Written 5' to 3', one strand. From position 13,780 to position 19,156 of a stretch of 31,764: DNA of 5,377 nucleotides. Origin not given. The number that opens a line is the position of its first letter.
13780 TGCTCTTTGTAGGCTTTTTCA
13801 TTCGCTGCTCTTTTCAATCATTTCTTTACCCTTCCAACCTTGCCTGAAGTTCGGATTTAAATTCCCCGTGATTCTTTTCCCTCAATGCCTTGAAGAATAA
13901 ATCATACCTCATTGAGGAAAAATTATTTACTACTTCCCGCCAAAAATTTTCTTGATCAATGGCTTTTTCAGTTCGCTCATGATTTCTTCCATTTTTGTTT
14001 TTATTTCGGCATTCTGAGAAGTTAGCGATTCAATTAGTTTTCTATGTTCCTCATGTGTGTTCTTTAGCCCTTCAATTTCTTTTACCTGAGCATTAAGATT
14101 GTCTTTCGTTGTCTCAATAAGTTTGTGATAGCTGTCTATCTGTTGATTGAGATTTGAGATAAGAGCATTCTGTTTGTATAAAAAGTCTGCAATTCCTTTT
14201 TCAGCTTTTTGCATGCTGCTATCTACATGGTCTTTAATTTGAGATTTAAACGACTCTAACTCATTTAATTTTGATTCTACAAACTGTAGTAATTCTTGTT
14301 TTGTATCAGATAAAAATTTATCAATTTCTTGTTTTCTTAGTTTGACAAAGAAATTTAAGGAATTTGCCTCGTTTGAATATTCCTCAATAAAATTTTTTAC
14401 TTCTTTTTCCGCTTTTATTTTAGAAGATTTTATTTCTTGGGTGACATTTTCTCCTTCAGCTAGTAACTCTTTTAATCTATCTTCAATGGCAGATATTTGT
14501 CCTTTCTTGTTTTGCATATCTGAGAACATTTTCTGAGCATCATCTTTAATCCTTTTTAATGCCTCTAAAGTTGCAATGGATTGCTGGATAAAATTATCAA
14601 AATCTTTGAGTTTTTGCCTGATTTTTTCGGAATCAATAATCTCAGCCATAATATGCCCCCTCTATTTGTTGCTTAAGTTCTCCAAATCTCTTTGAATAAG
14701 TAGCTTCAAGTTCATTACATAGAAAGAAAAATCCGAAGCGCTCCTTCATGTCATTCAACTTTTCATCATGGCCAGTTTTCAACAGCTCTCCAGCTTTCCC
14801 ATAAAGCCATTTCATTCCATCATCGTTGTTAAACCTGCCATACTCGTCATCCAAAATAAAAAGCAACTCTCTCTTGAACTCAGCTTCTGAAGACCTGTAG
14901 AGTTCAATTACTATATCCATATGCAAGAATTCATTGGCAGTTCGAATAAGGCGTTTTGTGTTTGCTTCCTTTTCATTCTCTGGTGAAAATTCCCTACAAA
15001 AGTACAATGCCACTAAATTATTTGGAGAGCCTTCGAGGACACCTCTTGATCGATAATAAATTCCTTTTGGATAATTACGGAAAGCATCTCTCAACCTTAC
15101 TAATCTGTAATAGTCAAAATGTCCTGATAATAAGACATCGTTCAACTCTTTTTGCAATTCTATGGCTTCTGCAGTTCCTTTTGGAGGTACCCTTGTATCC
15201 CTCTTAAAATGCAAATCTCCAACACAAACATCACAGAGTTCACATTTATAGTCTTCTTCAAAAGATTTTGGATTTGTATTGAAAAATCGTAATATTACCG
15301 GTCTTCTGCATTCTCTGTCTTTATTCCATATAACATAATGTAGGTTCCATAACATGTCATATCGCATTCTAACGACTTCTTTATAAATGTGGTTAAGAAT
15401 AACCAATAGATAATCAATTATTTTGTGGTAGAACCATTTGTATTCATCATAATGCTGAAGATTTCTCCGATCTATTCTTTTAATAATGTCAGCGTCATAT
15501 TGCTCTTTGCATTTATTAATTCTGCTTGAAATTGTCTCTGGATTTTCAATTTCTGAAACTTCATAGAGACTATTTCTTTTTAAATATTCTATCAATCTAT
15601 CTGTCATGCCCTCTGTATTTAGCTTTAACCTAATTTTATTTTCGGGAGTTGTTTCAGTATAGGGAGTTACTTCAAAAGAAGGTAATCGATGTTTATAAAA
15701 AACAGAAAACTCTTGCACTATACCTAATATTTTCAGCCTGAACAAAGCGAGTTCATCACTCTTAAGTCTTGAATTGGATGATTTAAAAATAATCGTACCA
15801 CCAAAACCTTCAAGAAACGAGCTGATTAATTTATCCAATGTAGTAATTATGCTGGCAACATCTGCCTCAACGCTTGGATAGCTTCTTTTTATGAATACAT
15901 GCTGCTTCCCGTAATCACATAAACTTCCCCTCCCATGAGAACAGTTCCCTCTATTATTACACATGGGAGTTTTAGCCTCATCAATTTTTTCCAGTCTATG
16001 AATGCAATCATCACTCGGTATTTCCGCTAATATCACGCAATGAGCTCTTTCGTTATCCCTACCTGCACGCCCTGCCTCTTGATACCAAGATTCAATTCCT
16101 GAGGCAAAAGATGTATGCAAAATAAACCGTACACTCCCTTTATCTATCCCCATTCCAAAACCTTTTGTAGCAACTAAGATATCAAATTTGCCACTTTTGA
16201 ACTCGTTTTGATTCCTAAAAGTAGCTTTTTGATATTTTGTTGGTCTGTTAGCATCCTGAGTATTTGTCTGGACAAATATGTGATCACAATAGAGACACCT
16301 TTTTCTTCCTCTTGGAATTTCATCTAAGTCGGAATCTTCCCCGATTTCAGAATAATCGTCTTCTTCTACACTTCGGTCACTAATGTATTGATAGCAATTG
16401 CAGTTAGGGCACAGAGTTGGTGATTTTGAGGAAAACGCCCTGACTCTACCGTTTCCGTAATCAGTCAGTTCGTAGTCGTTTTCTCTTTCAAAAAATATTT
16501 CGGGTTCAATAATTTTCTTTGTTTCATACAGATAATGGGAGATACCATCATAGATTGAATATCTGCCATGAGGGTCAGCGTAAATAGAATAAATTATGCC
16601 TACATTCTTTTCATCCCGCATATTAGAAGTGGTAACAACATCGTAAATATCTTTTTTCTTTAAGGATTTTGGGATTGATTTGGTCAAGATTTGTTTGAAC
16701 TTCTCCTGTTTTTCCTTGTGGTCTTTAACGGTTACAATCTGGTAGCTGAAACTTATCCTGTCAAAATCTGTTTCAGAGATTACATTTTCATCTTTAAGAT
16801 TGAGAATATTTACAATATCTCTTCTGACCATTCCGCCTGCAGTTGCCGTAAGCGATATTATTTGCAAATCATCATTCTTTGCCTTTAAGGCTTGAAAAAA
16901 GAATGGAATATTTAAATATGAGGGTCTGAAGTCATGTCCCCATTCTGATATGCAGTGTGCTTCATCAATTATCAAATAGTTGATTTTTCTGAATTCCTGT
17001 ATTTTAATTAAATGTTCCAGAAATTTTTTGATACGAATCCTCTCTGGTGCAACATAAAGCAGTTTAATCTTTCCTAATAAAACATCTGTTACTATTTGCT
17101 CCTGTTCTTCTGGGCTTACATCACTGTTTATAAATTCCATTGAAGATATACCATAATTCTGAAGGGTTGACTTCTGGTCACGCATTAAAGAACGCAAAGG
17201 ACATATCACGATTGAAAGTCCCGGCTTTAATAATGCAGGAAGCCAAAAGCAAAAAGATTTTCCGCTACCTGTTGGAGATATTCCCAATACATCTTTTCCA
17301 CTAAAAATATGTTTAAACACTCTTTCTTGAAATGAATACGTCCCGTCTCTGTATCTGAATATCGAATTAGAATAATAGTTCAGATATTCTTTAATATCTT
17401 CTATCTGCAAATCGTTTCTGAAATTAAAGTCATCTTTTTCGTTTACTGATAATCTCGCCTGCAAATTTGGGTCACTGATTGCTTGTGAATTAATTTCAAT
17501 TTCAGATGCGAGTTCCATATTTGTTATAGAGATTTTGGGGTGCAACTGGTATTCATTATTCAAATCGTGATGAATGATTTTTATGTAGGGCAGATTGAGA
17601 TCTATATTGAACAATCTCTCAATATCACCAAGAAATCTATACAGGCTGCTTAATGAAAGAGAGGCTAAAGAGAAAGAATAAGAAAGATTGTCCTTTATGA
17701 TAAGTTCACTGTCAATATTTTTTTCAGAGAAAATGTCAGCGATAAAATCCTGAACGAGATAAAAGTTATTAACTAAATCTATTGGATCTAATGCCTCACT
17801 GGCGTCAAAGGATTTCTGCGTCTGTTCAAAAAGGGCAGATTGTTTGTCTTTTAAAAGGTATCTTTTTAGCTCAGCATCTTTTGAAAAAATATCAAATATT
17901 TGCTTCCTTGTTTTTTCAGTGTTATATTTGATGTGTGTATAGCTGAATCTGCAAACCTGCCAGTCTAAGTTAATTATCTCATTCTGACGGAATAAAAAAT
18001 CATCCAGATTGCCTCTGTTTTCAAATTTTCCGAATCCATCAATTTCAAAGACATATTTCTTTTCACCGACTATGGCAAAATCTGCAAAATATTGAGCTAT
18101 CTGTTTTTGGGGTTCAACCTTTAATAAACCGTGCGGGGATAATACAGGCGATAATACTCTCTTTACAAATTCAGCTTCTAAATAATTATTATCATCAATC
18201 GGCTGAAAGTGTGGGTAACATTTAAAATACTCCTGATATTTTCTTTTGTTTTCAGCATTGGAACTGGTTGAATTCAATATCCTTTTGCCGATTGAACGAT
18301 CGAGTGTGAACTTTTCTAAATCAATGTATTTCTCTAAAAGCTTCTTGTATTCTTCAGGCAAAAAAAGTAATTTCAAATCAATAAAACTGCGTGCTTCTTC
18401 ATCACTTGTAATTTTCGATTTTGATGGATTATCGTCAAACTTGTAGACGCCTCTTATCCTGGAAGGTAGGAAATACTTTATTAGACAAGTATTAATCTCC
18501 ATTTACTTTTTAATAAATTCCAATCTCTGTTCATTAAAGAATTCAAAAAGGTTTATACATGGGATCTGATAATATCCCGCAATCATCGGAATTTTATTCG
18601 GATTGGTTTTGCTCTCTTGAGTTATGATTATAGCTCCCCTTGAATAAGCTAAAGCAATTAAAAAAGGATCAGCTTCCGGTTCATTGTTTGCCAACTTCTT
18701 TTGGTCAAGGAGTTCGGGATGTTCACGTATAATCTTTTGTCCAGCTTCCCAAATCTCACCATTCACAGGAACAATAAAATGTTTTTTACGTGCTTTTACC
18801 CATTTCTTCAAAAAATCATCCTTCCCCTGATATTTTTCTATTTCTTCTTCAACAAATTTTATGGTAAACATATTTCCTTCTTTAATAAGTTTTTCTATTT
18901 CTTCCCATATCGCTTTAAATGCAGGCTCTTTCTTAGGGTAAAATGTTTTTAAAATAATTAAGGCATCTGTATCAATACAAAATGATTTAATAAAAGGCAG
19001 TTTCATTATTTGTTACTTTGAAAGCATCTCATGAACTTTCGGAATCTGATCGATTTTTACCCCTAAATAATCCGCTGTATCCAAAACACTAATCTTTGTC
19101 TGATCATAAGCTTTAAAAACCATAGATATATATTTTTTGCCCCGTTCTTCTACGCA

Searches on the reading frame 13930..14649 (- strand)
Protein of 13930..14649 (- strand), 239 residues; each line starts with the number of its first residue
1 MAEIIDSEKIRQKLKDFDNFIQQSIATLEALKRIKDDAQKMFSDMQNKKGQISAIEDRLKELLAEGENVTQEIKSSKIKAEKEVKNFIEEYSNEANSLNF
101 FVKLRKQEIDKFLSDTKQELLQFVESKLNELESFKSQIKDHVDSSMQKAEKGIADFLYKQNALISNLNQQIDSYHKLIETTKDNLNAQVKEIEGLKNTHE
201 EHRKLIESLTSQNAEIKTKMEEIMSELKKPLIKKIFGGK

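Call 8: search_protein_families(library=pfam, proteins=[window:13930-14649:-], max_evalue=0.001)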
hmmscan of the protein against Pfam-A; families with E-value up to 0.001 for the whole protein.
window:13930-14649:- (239 aa): 1 family
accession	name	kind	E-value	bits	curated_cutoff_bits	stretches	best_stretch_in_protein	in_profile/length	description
PF04108.17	ATG17_like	-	0.00017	21.7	43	1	27-227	7-185/355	Autophagy protein ATG17-like domain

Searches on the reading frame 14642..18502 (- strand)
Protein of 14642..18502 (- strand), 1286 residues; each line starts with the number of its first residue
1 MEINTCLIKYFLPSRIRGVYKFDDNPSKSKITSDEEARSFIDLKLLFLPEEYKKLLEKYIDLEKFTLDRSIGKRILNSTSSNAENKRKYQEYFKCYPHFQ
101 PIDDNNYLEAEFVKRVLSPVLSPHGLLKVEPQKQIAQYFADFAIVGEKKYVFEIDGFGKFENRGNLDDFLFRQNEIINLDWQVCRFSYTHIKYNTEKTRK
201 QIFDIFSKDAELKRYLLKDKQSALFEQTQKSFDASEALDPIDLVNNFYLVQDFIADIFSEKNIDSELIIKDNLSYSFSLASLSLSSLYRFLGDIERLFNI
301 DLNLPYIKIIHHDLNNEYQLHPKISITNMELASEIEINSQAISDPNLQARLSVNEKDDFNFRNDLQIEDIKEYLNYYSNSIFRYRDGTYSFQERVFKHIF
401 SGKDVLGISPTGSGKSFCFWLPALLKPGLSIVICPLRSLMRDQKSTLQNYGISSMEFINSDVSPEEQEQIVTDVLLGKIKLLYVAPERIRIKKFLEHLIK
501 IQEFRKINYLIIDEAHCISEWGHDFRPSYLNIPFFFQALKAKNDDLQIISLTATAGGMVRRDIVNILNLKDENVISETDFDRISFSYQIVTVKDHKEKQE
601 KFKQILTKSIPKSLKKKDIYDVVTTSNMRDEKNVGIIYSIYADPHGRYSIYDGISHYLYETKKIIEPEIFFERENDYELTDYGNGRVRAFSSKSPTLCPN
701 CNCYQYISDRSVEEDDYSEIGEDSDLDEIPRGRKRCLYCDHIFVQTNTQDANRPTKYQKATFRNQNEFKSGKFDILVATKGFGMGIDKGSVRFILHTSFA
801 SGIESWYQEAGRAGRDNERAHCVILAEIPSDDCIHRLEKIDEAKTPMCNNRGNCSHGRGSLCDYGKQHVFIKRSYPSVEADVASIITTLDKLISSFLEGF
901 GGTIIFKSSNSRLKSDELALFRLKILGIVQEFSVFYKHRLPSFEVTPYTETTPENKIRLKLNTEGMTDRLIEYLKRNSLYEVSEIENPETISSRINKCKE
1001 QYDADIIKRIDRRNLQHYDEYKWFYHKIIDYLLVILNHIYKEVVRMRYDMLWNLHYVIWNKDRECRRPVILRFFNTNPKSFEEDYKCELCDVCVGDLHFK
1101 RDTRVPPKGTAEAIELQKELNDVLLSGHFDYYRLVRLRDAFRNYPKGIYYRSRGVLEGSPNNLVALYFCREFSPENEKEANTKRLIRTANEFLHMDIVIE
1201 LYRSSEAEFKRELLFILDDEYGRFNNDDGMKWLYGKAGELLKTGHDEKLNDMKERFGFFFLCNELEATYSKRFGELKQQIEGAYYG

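Call 8: search_protein_families(library=pfam, proteins=[window:14642-18502:-], max_evalue=0.001)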
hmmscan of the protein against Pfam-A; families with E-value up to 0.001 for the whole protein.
window:14642-18502:- (1286 aa): 6 families
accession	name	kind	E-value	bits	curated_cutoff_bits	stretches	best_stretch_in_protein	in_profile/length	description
PF00270.35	DEAD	-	9.4e-28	97.5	26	1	390-556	2-161/167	DEAD/DEAH box helicase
PF00271.37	Helicase_C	-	5.4e-10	39.9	23.5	1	763-816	56-109/110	Helicase conserved C-terminal domain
PF04851.21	ResIII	-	6.8e-06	26.5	22.5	1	402-554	23-161/164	Type III restriction enzyme, res subunit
PF04480.18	DUF559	-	2.3e-05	24.6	20.6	1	127-204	33-106/109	Protein of unknown function (DUF559)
PF18741.7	MTES_1575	-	0.00047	20.6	38.2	0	124-203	12-93/96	REase_MTES_1575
PF16124.10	RecQ_Zn_bind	-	0.00094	20.3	25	0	1061-1093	37-65/66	RecQ zinc-binding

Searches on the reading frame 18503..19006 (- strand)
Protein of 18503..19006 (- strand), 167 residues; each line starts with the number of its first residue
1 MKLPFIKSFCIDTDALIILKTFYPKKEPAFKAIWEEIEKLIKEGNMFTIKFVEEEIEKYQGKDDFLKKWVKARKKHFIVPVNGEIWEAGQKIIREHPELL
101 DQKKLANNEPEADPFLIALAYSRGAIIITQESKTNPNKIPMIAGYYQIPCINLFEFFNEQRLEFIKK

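Call 8: search_protein_families(library=pfam, proteins=[window:18503-19006:-], max_evalue=0.001)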
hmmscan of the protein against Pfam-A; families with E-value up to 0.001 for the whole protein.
window:18503-19006:- (167 aa): 1 family
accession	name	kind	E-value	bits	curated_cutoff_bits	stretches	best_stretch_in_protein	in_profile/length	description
PF14367.12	DUF4411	-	1.8e-28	99.8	23.5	1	9-164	1-159/159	Domain of unknown function (DUF4411)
